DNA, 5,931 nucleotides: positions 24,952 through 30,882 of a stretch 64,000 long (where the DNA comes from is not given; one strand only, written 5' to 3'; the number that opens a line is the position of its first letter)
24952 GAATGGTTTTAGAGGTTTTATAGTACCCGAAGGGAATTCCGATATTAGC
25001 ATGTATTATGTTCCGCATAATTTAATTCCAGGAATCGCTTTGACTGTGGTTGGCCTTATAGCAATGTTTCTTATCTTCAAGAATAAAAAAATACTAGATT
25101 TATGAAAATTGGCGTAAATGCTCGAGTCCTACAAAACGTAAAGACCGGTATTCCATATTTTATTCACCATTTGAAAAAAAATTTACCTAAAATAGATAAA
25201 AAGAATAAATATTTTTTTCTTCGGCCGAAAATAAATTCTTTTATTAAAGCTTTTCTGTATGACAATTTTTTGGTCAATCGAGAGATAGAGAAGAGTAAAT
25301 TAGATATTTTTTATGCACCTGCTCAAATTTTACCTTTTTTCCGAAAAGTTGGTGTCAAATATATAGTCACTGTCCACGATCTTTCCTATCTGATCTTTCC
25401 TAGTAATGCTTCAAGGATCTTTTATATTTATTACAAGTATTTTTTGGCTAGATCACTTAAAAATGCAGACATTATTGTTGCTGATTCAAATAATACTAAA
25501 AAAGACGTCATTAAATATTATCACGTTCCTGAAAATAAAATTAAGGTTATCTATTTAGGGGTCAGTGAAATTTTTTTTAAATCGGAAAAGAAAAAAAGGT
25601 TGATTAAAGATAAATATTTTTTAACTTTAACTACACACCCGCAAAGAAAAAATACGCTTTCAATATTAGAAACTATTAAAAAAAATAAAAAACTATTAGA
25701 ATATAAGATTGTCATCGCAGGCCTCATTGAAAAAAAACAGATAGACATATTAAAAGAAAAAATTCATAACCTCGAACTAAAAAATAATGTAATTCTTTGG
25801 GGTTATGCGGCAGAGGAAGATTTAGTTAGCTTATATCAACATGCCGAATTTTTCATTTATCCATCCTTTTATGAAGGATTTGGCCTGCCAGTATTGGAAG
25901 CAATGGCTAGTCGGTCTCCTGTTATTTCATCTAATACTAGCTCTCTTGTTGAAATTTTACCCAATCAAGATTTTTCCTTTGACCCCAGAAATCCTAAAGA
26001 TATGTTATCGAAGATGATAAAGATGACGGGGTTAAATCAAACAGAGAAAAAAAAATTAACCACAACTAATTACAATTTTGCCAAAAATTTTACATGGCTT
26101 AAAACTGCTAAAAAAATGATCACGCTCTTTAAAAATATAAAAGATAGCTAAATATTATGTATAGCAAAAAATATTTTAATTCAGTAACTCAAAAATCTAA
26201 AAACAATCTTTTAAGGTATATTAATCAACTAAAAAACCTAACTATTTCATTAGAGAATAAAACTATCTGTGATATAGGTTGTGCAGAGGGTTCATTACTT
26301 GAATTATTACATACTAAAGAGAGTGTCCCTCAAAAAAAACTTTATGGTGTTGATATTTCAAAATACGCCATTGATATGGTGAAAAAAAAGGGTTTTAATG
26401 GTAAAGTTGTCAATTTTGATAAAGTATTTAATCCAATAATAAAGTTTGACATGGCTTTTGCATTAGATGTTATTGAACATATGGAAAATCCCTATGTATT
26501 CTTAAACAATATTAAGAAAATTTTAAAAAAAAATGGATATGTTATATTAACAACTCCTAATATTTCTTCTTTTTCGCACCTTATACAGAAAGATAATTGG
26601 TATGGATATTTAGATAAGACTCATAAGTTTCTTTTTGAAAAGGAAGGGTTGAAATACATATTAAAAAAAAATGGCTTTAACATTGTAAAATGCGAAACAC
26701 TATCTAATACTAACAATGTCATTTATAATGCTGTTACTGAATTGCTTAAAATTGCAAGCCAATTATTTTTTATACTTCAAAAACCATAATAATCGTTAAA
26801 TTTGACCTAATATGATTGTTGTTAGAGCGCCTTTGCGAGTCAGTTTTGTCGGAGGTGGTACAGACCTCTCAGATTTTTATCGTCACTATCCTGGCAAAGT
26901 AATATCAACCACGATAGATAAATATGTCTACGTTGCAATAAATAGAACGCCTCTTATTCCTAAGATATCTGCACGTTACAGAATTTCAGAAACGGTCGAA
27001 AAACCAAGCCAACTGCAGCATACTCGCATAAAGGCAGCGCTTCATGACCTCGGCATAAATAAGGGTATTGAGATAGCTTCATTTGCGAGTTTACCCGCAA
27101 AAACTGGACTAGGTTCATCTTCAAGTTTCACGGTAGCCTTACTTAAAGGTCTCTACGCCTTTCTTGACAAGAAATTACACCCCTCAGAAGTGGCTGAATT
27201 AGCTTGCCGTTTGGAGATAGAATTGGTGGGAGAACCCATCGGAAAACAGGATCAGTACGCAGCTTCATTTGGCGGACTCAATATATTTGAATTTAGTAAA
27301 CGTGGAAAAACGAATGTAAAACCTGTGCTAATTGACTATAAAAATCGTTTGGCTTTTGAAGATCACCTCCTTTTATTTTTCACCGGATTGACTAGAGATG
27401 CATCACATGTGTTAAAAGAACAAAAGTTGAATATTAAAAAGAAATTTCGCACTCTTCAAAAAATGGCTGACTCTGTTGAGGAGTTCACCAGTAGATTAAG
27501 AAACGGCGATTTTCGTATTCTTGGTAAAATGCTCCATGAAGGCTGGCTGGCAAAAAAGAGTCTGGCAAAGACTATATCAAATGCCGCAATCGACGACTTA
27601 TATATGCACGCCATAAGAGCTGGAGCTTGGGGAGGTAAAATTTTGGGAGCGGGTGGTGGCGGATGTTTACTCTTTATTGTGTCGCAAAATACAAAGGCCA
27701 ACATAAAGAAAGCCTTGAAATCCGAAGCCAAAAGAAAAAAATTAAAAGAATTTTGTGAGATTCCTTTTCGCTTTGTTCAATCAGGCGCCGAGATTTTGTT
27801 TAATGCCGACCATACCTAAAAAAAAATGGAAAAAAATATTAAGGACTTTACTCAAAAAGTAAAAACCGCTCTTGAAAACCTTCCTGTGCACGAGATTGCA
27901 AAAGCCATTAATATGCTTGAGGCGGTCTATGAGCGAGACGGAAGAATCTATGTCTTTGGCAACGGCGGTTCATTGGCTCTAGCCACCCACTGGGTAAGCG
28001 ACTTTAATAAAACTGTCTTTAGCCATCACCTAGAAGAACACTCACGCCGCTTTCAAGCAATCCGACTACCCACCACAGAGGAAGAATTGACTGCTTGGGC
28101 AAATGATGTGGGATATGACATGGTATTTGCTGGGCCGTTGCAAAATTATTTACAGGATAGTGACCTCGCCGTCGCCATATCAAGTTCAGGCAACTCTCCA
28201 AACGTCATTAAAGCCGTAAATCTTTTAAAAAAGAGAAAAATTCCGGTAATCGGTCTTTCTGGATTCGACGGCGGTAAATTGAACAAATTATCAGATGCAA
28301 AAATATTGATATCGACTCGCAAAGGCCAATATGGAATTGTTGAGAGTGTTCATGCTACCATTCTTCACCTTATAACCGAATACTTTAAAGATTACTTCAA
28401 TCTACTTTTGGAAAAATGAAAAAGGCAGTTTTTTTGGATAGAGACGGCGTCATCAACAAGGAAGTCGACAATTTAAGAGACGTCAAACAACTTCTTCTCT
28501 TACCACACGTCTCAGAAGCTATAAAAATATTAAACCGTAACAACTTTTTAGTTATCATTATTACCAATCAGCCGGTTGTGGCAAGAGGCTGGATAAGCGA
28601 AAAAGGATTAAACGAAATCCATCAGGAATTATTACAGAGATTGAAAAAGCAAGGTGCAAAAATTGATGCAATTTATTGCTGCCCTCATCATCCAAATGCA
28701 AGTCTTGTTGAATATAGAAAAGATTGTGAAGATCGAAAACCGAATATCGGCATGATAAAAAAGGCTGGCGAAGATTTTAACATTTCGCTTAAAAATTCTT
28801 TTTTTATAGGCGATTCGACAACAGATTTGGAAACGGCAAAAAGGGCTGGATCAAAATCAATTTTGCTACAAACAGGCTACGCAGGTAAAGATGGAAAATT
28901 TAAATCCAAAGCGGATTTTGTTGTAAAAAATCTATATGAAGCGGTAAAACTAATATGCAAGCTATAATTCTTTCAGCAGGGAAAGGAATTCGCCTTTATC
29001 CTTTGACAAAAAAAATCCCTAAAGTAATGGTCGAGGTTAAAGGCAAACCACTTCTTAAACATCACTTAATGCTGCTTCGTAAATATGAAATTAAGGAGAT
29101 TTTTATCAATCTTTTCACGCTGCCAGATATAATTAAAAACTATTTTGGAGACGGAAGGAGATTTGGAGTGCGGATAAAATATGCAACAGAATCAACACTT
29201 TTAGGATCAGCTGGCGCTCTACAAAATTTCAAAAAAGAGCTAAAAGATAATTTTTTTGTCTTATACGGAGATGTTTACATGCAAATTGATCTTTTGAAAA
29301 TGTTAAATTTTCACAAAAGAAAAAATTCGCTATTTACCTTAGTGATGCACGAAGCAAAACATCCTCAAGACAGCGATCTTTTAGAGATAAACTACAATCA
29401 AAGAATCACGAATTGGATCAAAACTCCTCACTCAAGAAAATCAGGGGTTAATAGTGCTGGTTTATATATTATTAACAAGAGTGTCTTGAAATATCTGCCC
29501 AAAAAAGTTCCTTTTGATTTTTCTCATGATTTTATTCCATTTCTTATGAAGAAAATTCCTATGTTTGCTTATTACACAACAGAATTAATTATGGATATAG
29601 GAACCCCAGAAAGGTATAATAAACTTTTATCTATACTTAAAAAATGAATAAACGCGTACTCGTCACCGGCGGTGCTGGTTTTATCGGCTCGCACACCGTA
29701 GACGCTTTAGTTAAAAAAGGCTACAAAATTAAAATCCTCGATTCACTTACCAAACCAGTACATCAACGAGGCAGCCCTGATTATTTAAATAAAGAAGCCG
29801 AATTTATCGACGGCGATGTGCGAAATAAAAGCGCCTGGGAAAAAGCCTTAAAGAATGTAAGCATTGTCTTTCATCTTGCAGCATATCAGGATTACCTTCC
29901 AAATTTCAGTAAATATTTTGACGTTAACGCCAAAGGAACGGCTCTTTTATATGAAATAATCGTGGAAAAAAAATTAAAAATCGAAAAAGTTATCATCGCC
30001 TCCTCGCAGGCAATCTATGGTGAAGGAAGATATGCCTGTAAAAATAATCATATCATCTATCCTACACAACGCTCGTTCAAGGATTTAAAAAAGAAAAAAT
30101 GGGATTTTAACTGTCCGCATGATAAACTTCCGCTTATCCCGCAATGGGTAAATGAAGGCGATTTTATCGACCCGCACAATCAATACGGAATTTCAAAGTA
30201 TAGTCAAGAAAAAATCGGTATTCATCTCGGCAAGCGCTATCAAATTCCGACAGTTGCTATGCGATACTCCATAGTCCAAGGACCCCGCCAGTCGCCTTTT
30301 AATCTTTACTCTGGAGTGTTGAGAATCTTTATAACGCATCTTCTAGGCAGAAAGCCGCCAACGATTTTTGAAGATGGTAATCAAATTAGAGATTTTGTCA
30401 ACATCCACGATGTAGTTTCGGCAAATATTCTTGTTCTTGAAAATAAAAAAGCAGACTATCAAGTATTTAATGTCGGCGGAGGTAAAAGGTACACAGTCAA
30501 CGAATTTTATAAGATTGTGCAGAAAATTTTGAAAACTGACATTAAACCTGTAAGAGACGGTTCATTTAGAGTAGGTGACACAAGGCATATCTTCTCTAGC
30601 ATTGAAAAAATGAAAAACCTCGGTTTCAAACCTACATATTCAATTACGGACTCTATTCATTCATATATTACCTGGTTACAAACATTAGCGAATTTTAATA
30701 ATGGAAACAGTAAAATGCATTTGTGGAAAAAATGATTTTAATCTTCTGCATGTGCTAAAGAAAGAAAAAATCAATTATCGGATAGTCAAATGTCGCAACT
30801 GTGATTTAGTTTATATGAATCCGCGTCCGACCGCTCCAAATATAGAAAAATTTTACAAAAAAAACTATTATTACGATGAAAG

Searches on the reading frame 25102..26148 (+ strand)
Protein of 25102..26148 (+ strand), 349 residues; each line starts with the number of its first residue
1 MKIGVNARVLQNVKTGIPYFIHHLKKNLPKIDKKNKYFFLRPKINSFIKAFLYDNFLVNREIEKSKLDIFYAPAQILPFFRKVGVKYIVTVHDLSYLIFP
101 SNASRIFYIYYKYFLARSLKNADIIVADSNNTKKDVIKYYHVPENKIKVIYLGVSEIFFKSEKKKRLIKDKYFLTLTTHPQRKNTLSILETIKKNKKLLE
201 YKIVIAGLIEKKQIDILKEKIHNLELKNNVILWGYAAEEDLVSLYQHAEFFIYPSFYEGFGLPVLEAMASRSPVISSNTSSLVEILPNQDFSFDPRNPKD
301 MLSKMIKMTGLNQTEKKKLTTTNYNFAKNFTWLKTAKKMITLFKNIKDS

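Call 87: search_protein_families(library=pfam, proteins=[window:25102-26148:+], max_evalue=0.0001)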
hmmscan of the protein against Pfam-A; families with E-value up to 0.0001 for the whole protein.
window:25102-26148:+ (349 aa): 4 families
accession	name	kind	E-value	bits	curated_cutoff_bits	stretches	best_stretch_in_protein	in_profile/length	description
PF00534.26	Glycos_transf_1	-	2.4e-27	96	26.4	1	163-309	6-156/172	Glycosyl transferases group 1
PF13692.12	Glyco_trans_1_4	-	5.2e-21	75.8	27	1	179-308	11-139/142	Glycosyl transferases group 1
PF13439.12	Glyco_transf_4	-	4.2e-14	53.4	28.5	1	49-154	55-166/170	Glycosyltransferase Family 4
PF20706.3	GT4-conflict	-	3.9e-09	36.4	26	1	194-296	226-327/385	Family 4 Glycosyltransferase in conflict systems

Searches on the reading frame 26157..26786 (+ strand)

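Call 87: search_protein_families(library=pfam, proteins=[window:26157-26786:+], max_evalue=0.0001)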
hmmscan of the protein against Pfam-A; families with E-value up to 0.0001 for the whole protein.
window:26157-26786:+ (210 aa): 8 families
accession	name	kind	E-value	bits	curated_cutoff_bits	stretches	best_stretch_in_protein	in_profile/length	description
PF13489.12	Methyltransf_23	-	3e-23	82.8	27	1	29-178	18-163/164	Methyltransferase domain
PF13847.12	Methyltransf_31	-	5.3e-15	55.8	27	1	33-172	3-144/145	Methyltransferase domain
PF08241.18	Methyltransf_11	-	5e-13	50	21.2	1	39-131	2-95/95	Methyltransferase domain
PF08242.18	Methyltransf_12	-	1.8e-12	48.2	30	1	39-128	2-97/98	Methyltransferase domain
PF05219.18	DREV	-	1.5e-08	34.5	26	1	30-144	91-197/265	DREV methyltransferase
PF13649.12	Methyltransf_25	-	3.5e-08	34.5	27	1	37-127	1-97/97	Methyltransferase domain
PF08003.17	Methyltransf_9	-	1.4e-07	31.3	23.8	1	30-185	112-271/315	Protein of unknown function (DUF1698)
PF07021.18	MetW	-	1.1e-05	25.6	21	1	36-137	16-113/193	Methionine biosynthesis protein MetW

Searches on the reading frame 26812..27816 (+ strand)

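Call 87: search_protein_families(library=pfam, proteins=[window:26812-27816:+], max_evalue=0.0001)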
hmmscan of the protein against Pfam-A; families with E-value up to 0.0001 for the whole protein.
window:26812-27816:+ (335 aa): 2 families
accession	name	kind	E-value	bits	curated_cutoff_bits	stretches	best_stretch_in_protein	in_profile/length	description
PF00288.32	GHMP_kinases_N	-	1.8e-16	60.6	22.3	1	76-155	10-87/87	GHMP kinases N terminal domain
PF08544.19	GHMP_kinases_C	-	7.8e-10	39.5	21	1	229-305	5-82/85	GHMP kinases C terminal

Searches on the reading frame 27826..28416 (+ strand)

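Call 87: search_protein_families(library=pfam, proteins=[window:27826-28416:+], max_evalue=0.0001)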
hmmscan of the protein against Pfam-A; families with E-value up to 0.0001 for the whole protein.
window:27826-28416:+ (197 aa): 2 families
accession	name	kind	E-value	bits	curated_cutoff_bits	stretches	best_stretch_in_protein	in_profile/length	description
PF13580.11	SIS_2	-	6e-15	55.9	27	1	13-146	7-138/138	SIS domain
PF01380.27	SIS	-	4.2e-10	40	25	1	108-179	50-122/131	SIS domain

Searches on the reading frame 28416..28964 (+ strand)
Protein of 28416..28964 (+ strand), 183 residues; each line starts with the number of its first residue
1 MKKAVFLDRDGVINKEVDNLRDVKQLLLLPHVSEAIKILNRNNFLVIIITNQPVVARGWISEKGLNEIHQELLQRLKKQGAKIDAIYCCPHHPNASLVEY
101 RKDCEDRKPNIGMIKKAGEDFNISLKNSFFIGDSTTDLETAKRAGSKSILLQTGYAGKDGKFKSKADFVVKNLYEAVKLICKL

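Call 88: search_protein_families(library=pfam, proteins=[window:28416-28964:+], max_evalue=0.0001)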
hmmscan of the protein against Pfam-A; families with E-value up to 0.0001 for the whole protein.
window:28416-28964:+ (183 aa): 4 families
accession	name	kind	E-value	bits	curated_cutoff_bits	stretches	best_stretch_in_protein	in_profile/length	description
PF13242.12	Hydrolase_like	-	8.5e-14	51.7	22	1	107-176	3-75/75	HAD-hyrolase-like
PF13419.12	HAD_2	-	4.3e-11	43.7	23.8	1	100-150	127-177/178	Haloacid dehalogenase-like hydrolase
PF08645.17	PNK3P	-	2.5e-09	37.5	22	1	27-138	29-130/161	Polynucleotide kinase 3 phosphatase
PF00702.32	Hydrolase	-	9.1e-08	33.2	26.4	1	15-145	86-191/191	haloacid dehalogenase-like hydrolase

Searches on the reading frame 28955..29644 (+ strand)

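Call 88: search_protein_families(library=pfam, proteins=[window:28955-29644:+], max_evalue=0.0001)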
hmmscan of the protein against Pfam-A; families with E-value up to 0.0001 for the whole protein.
window:28955-29644:+ (230 aa): 2 families
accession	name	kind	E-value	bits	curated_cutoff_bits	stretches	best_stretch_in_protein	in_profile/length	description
PF00483.29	NTP_transferase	-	3.6e-31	109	21.2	1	3-223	2-237/245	Nucleotidyl transferase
PF12804.13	NTP_transf_3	-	3.3e-08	34.3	27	1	3-117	1-107/160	MobA-like NTP transferase domain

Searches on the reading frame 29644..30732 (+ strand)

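Call 88: search_protein_families(library=pfam, proteins=[window:29644-30732:+], max_evalue=0.0001)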
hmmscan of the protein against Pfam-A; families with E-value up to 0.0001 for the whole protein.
window:29644-30732:+ (363 aa): 8 families
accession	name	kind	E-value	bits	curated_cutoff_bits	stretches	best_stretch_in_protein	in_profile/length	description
PF01370.27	Epimerase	-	6.3e-44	150.6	20.9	2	5-129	1-123/240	NAD dependent epimerase/dehydratase family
PF16363.11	GDP_Man_Dehyd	-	5.2e-37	128.5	27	2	6-140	1-149/332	GDP-mannose 4,6 dehydratase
PF01073.25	3Beta_HSD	-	1.2e-17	64.3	22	1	6-127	1-122/280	3-beta hydroxysteroid dehydrogenase/isomerase family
PF07993.18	NAD_binding_4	-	2.2e-12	47.1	20.1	1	7-252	1-249/258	Male sterility protein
PF02719.21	Polysacc_synt_2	-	5.1e-09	36.2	20.2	1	5-121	1-128/293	Polysaccharide biosynthesis protein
PF05368.20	NmrA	-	5.5e-08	33.2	27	1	1-80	1-78/298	NmrA-like family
PF00106.31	adh_short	-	2e-06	27.9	26.6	1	3-72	1-71/195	short chain dehydrogenase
PF13460.12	NAD_binding_10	-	4.4e-05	23.9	27.2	1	9-126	1-103/184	NAD(P)H-binding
